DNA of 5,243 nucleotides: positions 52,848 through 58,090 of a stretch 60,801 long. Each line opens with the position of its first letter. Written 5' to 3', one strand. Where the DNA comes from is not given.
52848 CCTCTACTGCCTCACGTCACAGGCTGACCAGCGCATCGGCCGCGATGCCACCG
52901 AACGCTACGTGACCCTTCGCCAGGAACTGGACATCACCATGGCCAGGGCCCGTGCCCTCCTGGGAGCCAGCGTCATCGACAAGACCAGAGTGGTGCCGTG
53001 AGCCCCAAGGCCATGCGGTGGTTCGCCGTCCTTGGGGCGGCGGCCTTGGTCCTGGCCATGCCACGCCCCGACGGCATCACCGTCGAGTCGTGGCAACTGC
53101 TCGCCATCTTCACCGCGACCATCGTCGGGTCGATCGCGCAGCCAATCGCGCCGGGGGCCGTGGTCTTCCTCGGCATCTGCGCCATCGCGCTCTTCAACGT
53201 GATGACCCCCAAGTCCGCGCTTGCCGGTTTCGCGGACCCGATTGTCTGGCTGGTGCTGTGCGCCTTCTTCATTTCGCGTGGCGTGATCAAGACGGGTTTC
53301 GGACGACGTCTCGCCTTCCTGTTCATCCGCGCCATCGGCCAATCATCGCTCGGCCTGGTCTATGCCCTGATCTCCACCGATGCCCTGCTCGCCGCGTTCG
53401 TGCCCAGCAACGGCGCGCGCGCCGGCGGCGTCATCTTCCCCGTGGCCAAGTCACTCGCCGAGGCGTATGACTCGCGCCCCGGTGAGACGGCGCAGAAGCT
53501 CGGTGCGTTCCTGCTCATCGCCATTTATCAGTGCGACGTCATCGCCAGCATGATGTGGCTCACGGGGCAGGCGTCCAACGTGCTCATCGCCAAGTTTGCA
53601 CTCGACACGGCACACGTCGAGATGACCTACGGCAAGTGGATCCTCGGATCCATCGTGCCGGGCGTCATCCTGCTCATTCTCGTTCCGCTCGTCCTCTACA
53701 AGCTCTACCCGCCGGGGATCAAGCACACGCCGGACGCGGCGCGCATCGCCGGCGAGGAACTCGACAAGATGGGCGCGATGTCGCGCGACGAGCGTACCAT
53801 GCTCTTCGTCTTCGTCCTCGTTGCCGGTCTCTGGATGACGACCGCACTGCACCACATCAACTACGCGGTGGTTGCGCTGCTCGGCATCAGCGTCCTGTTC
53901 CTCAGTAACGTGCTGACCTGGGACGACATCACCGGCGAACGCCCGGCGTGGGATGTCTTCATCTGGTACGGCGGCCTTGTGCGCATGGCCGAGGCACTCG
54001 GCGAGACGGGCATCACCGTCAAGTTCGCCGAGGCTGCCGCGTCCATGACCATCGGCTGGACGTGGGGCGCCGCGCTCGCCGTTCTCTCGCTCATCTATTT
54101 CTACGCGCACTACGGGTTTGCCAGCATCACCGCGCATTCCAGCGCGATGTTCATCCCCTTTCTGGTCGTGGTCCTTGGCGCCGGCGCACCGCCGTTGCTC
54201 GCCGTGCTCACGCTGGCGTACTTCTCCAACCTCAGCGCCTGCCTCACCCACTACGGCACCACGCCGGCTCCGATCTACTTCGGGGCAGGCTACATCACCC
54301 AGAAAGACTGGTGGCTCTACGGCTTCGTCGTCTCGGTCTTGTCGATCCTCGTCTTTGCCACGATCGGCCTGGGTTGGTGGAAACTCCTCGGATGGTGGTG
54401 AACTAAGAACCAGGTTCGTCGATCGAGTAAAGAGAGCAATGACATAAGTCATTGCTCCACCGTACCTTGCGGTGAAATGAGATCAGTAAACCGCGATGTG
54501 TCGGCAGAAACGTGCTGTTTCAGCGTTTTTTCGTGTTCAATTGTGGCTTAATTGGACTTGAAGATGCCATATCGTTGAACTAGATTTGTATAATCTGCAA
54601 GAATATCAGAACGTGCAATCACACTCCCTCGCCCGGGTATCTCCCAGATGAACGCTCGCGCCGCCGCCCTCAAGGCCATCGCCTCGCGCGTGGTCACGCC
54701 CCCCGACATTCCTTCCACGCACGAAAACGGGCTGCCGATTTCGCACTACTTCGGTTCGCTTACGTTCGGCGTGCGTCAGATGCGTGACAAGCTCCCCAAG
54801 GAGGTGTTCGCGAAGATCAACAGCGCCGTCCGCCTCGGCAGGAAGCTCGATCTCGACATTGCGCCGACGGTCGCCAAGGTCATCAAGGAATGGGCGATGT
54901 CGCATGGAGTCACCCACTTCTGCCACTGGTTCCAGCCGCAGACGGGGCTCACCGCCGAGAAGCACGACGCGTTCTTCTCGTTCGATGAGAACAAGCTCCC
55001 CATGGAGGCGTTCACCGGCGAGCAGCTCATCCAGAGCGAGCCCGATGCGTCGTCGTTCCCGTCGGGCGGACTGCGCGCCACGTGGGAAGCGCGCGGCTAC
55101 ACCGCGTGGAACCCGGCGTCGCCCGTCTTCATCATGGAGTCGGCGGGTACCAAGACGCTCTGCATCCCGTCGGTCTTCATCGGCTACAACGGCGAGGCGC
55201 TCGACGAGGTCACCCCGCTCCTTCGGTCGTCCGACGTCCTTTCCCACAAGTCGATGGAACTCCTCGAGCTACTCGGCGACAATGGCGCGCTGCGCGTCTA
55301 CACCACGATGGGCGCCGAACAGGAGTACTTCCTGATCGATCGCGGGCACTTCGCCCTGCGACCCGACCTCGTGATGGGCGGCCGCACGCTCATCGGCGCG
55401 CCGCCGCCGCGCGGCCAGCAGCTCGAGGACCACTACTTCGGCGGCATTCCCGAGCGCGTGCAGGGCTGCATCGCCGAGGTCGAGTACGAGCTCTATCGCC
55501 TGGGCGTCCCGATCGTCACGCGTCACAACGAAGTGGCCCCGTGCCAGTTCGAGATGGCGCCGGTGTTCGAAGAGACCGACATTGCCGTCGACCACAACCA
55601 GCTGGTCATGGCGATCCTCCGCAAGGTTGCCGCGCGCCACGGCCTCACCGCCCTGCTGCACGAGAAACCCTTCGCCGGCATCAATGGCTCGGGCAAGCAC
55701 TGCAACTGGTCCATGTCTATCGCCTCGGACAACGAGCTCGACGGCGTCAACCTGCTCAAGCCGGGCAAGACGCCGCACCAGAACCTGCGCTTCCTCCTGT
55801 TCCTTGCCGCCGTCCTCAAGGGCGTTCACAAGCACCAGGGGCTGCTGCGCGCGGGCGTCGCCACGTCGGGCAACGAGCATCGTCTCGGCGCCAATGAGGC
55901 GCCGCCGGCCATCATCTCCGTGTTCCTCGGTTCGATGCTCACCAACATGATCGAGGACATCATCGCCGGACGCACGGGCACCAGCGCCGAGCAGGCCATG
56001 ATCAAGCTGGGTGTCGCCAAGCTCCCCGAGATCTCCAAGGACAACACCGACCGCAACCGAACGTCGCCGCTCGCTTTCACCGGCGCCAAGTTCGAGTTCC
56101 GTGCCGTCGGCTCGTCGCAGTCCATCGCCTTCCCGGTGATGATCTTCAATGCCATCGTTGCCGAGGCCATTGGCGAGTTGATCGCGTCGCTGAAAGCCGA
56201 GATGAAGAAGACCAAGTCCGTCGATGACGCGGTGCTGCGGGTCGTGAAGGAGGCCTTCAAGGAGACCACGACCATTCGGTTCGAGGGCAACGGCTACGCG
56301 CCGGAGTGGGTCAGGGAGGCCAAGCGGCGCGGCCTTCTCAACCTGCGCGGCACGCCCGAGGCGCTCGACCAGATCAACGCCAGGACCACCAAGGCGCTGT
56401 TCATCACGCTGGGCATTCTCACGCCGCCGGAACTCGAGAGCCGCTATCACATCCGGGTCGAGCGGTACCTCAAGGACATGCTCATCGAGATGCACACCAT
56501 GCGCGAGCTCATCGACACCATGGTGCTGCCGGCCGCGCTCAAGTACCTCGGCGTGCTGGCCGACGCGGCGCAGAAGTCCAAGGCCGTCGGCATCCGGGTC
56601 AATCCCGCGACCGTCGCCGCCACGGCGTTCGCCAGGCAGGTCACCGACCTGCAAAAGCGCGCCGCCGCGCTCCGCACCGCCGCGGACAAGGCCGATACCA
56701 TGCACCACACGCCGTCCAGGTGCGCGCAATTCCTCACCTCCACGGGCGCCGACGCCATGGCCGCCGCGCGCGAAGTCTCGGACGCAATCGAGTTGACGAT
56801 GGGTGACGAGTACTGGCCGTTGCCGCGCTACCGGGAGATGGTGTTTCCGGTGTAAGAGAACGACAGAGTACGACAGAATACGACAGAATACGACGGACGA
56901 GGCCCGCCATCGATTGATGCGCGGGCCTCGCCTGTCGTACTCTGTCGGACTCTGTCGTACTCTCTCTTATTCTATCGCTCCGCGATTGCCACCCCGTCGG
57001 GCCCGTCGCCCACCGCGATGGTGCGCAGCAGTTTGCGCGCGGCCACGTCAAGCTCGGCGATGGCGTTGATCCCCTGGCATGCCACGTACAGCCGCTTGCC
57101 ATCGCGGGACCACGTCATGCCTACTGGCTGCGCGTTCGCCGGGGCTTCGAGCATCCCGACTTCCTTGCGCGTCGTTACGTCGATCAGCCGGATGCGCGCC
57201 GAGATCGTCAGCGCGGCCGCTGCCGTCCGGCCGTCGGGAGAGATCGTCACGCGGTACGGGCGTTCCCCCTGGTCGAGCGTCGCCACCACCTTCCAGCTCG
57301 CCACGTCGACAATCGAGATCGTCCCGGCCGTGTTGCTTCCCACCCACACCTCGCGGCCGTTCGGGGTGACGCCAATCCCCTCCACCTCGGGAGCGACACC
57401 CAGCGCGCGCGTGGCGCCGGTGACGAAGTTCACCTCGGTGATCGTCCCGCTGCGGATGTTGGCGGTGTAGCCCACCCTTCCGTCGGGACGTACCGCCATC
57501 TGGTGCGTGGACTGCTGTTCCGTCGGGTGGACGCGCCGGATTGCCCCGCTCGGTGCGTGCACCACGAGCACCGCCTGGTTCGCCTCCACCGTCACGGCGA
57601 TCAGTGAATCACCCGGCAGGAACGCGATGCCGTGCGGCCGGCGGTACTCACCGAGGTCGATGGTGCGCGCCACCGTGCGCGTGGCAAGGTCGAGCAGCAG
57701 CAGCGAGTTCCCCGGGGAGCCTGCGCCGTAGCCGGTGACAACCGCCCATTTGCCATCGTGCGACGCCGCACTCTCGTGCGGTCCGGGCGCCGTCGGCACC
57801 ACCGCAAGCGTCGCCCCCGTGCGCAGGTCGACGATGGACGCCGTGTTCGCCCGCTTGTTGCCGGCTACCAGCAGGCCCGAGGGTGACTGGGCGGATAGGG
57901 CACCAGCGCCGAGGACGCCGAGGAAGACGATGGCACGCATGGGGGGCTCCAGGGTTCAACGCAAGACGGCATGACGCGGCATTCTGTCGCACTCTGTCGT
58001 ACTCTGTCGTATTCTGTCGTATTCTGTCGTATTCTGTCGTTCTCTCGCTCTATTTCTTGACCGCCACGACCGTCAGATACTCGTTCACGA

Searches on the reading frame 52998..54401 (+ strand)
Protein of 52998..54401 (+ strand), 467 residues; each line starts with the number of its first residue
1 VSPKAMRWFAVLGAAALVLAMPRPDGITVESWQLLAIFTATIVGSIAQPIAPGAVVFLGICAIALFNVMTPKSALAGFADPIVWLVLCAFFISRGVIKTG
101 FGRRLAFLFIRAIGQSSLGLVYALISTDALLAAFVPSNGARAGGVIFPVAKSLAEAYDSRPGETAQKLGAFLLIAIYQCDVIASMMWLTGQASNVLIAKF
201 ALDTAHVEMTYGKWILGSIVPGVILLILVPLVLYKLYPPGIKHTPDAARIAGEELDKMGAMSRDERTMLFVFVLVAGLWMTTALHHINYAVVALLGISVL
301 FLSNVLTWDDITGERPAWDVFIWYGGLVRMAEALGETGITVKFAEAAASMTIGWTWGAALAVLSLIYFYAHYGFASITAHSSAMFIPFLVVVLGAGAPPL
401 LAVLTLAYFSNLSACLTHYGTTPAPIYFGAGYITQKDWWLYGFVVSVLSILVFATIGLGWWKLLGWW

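Call 15: search_protein_families(library=pfam, proteins=[window:52998-54401:+], max_evalue=0.001)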
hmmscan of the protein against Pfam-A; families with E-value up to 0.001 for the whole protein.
window:52998-54401:+ (467 aa): 2 families
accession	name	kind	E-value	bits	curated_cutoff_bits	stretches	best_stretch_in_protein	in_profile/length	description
PF00939.25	Na_sulph_symp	-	7.9e-138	460.8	27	1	6-467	5-472/472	Sodium:sulfate symporter transmembrane region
PF03600.22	CitMHS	-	3.2e-24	86.1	31.9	1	46-364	5-294/336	Citrate transporter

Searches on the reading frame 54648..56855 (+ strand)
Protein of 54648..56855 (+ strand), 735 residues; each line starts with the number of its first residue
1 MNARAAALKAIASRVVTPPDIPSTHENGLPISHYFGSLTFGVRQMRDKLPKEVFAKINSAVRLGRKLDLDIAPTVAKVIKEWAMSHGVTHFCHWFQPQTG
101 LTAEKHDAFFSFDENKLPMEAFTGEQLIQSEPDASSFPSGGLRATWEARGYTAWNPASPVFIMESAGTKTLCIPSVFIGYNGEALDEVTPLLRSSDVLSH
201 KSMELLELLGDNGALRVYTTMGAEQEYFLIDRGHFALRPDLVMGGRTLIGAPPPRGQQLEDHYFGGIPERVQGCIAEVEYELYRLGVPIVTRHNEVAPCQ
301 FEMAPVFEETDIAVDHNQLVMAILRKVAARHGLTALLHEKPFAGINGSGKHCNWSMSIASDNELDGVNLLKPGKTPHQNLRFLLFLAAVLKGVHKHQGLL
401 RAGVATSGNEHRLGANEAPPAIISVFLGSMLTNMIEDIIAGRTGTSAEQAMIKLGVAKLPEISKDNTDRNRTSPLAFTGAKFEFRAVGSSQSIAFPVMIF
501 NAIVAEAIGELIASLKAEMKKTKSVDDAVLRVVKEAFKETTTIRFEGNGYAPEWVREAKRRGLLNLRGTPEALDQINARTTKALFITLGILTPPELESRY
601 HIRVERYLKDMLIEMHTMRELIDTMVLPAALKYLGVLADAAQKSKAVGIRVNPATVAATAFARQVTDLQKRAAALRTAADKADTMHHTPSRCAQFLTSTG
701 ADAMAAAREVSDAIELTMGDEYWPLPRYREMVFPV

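Call 15: search_protein_families(library=pfam, proteins=[window:54648-56855:+], max_evalue=0.001)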
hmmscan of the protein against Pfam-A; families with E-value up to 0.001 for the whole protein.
window:54648-56855:+ (735 aa): 3 families
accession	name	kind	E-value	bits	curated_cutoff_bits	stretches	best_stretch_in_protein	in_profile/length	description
PF12437.13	GSIII_N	-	2.5e-69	232.5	25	1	32-194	2-160/160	Glutamine synthetase type III N terminal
PF18318.6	Gln-synt_C-ter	-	8.2e-36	122.8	22.7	1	528-645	1-118/118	Glutamine synthetase C-terminal domain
PF00120.29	Gln-synt_C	-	3e-16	59.8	24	1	219-362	22-162/344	Glutamine synthetase, catalytic domain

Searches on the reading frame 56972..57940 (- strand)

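Call 61: search_protein_families(library=pfam, proteins=[window:56972-57940:-], max_evalue=0.0001)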
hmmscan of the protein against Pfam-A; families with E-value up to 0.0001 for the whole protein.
window:56972-57940:- (322 aa): 6 families
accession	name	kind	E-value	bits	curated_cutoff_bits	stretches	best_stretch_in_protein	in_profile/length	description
PF21783.3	YNCE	-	4.9e-17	62.7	27.1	1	246-318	262-332/339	YNCE-like beta-propeller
PF25174.1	Beta-prop_THOC3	-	7.6e-12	45.2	305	1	181-301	44-160/272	THOC3 beta-propeller domain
PF24814.1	WD40_Prp19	-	4.7e-07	29.6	320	0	185-310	93-217/281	Prp19 WD40 domain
PF23414.1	Beta-prop_EML_2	-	5.1e-07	29.8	90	0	184-292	40-147/266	Echinoderm microtubule-associated protein second beta-propeller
PF02239.22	Cytochrom_D1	-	5.5e-05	22.3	25.5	0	193-242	45-93/368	Cytochrome D1 heme domain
PF12894.13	ANAPC4_WD40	-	7.7e-05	23.3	22.9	0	274-311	43-79/91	Anaphase-promoting complex subunit 4 WD40 domain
